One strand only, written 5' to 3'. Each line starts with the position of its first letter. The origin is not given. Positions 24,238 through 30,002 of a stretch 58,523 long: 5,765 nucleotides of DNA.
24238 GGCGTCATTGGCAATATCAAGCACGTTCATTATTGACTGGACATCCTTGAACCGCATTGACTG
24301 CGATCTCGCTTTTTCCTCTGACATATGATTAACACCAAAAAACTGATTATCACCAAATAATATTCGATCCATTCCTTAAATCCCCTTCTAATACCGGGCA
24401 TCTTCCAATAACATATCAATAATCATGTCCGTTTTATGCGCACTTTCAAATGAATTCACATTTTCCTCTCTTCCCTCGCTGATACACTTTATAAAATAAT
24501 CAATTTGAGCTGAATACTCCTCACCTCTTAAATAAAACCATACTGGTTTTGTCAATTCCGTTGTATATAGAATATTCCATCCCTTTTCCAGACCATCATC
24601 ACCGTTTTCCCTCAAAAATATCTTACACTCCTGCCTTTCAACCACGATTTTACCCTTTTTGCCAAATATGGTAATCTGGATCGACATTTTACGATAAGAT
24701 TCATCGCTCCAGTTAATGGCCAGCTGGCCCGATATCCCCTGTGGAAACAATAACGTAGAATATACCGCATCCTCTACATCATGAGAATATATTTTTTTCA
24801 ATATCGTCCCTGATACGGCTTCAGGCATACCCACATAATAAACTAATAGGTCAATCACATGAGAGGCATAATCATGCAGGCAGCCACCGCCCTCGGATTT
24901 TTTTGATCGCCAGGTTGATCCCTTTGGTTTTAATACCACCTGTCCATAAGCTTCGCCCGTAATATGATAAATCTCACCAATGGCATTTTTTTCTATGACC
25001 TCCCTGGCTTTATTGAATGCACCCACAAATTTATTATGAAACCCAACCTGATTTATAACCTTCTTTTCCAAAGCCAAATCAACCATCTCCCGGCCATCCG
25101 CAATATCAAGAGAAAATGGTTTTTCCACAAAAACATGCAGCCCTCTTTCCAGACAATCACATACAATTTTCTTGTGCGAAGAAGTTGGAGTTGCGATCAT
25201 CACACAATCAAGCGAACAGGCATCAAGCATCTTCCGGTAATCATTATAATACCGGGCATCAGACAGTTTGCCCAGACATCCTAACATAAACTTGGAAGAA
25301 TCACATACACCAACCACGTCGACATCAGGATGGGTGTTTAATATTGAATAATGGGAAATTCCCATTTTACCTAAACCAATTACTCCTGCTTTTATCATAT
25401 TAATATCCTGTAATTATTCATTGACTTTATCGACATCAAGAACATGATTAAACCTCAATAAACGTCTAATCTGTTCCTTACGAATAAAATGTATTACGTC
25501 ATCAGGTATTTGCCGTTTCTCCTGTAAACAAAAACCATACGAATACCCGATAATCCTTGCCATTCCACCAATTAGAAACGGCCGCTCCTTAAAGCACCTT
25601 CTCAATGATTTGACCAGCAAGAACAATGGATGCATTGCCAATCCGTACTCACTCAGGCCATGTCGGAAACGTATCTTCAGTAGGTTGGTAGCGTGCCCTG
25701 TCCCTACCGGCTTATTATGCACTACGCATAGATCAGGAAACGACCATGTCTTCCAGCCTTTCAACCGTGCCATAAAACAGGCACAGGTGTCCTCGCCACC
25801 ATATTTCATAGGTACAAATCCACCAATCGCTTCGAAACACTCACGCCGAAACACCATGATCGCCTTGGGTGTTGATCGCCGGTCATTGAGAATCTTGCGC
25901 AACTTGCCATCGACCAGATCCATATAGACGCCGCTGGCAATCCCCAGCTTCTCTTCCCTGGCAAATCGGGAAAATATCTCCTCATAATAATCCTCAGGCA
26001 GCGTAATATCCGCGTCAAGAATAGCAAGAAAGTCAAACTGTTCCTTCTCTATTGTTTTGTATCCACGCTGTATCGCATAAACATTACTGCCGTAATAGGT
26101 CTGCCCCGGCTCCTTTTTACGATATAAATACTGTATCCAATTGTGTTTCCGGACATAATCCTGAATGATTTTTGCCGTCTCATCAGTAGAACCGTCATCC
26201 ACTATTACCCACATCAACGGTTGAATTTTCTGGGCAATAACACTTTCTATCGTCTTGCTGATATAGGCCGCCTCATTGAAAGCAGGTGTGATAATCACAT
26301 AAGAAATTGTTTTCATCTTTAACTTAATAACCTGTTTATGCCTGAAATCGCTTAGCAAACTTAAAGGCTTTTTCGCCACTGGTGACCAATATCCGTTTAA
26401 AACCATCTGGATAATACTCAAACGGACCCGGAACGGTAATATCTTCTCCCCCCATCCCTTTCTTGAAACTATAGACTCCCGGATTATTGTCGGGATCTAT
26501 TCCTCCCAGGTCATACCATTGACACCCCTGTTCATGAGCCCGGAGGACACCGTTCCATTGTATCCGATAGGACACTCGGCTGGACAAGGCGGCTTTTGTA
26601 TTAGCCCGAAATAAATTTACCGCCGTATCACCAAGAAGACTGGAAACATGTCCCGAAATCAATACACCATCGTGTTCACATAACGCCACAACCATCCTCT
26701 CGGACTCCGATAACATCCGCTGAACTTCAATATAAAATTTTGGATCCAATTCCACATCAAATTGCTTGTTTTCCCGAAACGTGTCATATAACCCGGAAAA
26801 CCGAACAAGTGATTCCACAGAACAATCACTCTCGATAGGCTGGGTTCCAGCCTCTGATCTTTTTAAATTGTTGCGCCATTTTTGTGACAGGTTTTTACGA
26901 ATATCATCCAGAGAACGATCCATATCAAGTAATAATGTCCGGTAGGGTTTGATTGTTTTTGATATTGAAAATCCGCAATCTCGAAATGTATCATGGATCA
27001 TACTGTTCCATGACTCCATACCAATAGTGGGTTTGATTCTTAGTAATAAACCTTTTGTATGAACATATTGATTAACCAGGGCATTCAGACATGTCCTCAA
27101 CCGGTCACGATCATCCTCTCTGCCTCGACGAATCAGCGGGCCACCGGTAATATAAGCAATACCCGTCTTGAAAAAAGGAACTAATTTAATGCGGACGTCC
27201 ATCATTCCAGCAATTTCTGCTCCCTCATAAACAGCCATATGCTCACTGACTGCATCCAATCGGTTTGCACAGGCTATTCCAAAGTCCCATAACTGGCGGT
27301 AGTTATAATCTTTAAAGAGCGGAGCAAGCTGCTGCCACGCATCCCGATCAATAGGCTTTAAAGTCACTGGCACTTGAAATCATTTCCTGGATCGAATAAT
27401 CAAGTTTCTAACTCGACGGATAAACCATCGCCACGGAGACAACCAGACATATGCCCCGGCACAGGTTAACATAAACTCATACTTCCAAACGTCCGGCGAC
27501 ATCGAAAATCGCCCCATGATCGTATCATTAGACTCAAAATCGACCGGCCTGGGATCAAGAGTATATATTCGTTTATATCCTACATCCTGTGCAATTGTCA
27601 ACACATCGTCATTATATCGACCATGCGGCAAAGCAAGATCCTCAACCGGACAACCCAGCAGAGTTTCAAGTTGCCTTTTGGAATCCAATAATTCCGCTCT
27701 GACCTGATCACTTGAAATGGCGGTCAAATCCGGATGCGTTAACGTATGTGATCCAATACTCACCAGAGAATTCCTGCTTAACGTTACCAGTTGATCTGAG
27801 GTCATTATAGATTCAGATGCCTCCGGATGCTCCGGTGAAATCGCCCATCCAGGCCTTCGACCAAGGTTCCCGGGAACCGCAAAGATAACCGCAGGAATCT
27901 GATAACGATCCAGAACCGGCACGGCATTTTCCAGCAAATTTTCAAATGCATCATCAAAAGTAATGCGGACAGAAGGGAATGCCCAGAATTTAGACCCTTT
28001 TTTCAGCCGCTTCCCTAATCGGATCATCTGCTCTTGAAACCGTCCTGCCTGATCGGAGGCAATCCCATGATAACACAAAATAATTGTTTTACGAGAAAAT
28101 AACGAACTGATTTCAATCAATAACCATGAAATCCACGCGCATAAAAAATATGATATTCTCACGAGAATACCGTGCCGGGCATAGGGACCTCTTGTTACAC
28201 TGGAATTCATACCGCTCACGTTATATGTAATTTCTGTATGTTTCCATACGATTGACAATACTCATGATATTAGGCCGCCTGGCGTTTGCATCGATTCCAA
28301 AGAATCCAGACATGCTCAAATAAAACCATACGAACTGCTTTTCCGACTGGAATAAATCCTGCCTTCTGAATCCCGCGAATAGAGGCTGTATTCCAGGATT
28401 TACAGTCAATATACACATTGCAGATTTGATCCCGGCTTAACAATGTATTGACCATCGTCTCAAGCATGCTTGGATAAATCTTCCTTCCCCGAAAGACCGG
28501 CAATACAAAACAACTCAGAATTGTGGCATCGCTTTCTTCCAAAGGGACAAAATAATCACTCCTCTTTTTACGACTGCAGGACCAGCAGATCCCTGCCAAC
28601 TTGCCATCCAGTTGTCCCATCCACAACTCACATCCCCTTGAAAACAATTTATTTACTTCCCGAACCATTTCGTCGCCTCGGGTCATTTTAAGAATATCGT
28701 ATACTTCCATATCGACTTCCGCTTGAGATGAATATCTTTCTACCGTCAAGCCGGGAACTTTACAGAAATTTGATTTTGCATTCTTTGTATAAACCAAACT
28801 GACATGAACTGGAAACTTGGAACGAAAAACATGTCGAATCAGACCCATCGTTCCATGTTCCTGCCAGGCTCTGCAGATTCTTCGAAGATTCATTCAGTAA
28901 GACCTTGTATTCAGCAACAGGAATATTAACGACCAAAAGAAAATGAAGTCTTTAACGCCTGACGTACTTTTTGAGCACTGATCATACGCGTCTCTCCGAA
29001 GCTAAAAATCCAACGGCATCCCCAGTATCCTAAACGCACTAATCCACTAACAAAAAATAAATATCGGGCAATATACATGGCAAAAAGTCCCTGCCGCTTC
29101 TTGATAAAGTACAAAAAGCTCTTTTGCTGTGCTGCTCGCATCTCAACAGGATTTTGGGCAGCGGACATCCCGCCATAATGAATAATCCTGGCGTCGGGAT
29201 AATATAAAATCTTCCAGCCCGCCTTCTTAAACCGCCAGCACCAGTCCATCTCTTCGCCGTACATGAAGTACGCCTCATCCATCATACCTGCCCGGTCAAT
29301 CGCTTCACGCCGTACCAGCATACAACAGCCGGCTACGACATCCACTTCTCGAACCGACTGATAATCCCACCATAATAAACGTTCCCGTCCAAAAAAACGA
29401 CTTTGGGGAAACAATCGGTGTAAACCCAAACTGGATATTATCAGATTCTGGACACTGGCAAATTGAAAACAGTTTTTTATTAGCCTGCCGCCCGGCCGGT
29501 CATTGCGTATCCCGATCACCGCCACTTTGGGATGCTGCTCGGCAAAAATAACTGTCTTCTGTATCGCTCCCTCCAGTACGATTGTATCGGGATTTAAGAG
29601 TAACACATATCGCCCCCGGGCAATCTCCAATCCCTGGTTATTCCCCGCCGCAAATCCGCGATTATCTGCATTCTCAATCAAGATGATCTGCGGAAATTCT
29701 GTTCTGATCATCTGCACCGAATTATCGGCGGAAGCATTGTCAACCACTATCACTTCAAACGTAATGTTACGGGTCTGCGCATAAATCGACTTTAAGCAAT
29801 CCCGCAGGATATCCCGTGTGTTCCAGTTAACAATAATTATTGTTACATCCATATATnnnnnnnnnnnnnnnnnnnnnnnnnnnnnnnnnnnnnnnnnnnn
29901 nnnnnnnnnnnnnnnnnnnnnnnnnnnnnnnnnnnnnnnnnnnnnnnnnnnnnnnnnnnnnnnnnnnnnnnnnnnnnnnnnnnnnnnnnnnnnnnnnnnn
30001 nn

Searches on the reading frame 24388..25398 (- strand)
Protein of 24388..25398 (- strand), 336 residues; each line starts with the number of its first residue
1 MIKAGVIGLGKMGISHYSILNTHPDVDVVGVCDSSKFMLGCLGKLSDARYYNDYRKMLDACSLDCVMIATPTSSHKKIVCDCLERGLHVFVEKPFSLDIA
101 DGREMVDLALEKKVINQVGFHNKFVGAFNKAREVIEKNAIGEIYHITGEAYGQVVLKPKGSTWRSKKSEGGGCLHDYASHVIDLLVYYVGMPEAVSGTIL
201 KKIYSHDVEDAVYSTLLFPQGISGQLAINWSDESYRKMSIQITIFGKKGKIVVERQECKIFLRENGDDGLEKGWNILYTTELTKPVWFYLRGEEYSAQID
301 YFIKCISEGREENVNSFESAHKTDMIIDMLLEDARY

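Call 13: search_protein_families(library=pfam, proteins=[window:24388-25398:-], max_evalue=0.001)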
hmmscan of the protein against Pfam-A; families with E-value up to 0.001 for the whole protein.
window:24388-25398:- (336 aa): 4 families
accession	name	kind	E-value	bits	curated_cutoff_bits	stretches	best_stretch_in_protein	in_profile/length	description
PF01408.29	GFO_IDH_MocA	-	5.8e-24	85.5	24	1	2-120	1-120/120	Oxidoreductase family, NAD-binding Rossmann fold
PF22725.1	GFO_IDH_MocA_C3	-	7.6e-24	84.5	27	1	128-252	1-124/124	GFO/IDH/MocA C-terminal domain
PF02894.22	GFO_IDH_MocA_C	-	1.9e-18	67.5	22.9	1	132-320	1-197/218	Oxidoreductase family, C-terminal alpha/beta domain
PF22685.1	Gal80p_C-like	-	3.3e-06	27.8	29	1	129-208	4-87/152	Gal80p, C-terminal domain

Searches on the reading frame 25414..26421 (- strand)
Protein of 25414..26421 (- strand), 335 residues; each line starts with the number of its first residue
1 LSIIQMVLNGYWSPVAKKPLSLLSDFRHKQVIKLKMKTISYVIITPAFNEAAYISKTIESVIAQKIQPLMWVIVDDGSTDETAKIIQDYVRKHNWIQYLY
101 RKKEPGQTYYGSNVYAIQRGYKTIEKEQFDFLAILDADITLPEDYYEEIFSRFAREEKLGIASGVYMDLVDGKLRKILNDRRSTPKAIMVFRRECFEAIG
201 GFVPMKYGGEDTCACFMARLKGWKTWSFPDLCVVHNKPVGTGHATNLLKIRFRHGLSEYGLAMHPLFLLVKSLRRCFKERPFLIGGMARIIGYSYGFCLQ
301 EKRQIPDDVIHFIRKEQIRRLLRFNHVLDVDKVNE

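Call 13: search_protein_families(library=pfam, proteins=[window:25414-26421:-], max_evalue=0.001)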
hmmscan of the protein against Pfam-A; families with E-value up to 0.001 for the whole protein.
window:25414-26421:- (335 aa): 4 families
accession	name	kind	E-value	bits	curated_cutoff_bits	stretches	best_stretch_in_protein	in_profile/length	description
PF00535.33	Glycos_transf_2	-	1.6e-18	67.7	23.3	1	43-178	2-128/168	Glycosyl transferase family 2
PF13641.12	Glyco_tranf_2_3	-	2.8e-15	57.4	27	1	42-163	4-120/230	Glycosyltransferase like family 2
PF13506.12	Glyco_transf_21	-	6.7e-06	26.1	21.7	0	122-167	24-68/174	Glycosyl transferase family 21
PF10111.15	Glyco_tranf_2_2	-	0.00047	20.2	27.3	1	42-151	3-104/276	Glycosyltransferase like family 2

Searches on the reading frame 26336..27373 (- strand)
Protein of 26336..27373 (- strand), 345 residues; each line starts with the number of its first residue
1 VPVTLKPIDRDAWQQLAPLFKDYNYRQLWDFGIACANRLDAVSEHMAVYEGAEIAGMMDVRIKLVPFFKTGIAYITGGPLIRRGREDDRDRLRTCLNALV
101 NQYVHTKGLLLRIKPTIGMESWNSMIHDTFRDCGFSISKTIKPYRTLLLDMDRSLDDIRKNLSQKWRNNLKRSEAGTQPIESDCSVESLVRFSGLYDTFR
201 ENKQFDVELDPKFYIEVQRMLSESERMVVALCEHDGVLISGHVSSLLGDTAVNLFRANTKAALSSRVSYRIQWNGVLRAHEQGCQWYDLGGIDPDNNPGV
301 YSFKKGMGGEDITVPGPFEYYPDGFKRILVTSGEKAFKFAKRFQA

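Call 20: search_protein_families(library=pfam, proteins=[window:26336-27373:-], max_evalue=0.001)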
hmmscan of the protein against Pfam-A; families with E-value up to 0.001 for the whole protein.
window:26336-27373:- (345 aa): 2 families
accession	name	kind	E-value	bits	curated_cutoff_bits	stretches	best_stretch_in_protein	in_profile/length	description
PF02388.22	FemAB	-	8.5e-16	58.2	24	1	234-325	304-396/406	FemAB family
PF13480.13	Acetyltransf_6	-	2.9e-06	27.9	22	1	159-293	4-138/143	Acetyltransferase (GNAT) domain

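Call 70: search_protein_families(library=ncbifam, proteins=[window:26336-27373:-], max_evalue=0.00001)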
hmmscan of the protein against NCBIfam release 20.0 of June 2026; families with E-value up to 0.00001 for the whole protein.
window:26336-27373:- (345 aa): 2 families
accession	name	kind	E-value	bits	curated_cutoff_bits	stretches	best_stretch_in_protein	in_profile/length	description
NF047883.1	UAcmpLyAlTFemX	equivalog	2.1e-08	33.8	500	1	55-306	55-310/337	UDP-N-acetylmuramoylpentapeptide-lysine N(6)-alanyltransferase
TIGR03019.1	pepcterm_femAB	equivalog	7.3e-07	28.5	260.35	1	143-312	117-279/330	FemAB family XrtA/PEP-CTERM system-associated protein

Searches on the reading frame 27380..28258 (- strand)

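Call 20: search_protein_families(library=pfam, proteins=[window:27380-28258:-], max_evalue=0.001)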
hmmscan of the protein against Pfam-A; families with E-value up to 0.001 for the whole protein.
window:27380-28258:- (292 aa): 1 family
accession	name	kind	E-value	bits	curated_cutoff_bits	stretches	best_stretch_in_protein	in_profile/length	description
PF01522.26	Polysacc_deac_1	-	1.5e-22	80.3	23.1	1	96-230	8-123/124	Polysaccharide deacetylase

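Call 70: search_protein_families(library=ncbifam, proteins=[window:27380-28258:-], max_evalue=0.00001)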
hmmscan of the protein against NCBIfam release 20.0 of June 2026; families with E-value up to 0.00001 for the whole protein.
window:27380-28258:- (292 aa): 6 families
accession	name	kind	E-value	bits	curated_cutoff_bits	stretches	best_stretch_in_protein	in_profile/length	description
TIGR03933.1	PIA_icaB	equivalog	3.3e-14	53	248.35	1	86-258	64-234/245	intercellular adhesin biosynthesis polysaccharide N-deacetylase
TIGR03938.2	deacetyl_PgaB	equivalog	1.4e-12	46.7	321.9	1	96-173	65-143/621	poly-beta-1,6-N-acetyl-D-glucosamine N-deacetylase PgaB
TIGR02764.1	spore_ybaN_pdaB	equivalog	8.6e-12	45.2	237.4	1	97-242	8-136/191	polysaccharide deacetylase family sporulation protein PdaB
TIGR04243.1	nodulat_NodB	equivalog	6.5e-10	38.8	240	1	96-243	3-134/197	chitooligosaccharide deacetylase NodB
TIGR02884.1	spore_pdaA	equivalog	4.1e-09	36.5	298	1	153-232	77-157/224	delta-lactam-biosynthetic de-N-acetylase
TIGR02873.1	spore_ylxY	hypoth_equivalog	2.3e-08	33.6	391.5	1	156-231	128-203/268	probable sporulation protein, polysaccharide deacetylase family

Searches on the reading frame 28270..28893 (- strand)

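Call 20: search_protein_families(library=pfam, proteins=[window:28270-28893:-], max_evalue=0.001)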
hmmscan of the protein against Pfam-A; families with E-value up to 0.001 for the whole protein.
window:28270-28893:- (207 aa): 1 family
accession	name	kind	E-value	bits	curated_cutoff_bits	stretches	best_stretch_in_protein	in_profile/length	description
PF00583.31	Acetyltransf_1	-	9.3e-06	26.4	20.7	1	75-180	19-116/116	Acetyltransferase (GNAT) family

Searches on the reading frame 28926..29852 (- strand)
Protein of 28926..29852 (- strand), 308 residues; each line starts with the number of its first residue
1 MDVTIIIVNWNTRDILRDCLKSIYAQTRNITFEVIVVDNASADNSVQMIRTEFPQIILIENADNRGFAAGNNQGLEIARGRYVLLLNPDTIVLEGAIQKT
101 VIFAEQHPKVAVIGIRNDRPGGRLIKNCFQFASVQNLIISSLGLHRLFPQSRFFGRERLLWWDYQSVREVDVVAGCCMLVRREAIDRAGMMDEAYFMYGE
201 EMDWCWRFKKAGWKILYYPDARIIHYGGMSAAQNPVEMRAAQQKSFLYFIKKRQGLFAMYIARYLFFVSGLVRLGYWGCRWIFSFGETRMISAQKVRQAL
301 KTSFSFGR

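Call 20: search_protein_families(library=pfam, proteins=[window:28926-29852:-], max_evalue=0.001)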
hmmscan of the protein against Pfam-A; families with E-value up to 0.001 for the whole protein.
window:28926-29852:- (308 aa): 5 families
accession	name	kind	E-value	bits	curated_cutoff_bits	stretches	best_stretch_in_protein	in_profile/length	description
PF00535.33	Glycos_transf_2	-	1.5e-25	90.5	23.3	1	4-163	1-146/168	Glycosyl transferase family 2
PF13641.12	Glyco_tranf_2_3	-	6.4e-21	75.9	27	1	3-238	3-209/230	Glycosyltransferase like family 2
PF13632.12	Glyco_trans_2_3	-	6.1e-07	29.9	27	1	82-283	1-176/198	Glycosyl transferase family group 2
PF13712.12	Glyco_tranf_2_5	-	0.00067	19.9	27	0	56-234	32-198/210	Glycosyltransferase like family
PF10111.15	Glyco_tranf_2_2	-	0.00098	19.1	27.3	0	9-93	8-95/276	Glycosyltransferase like family 2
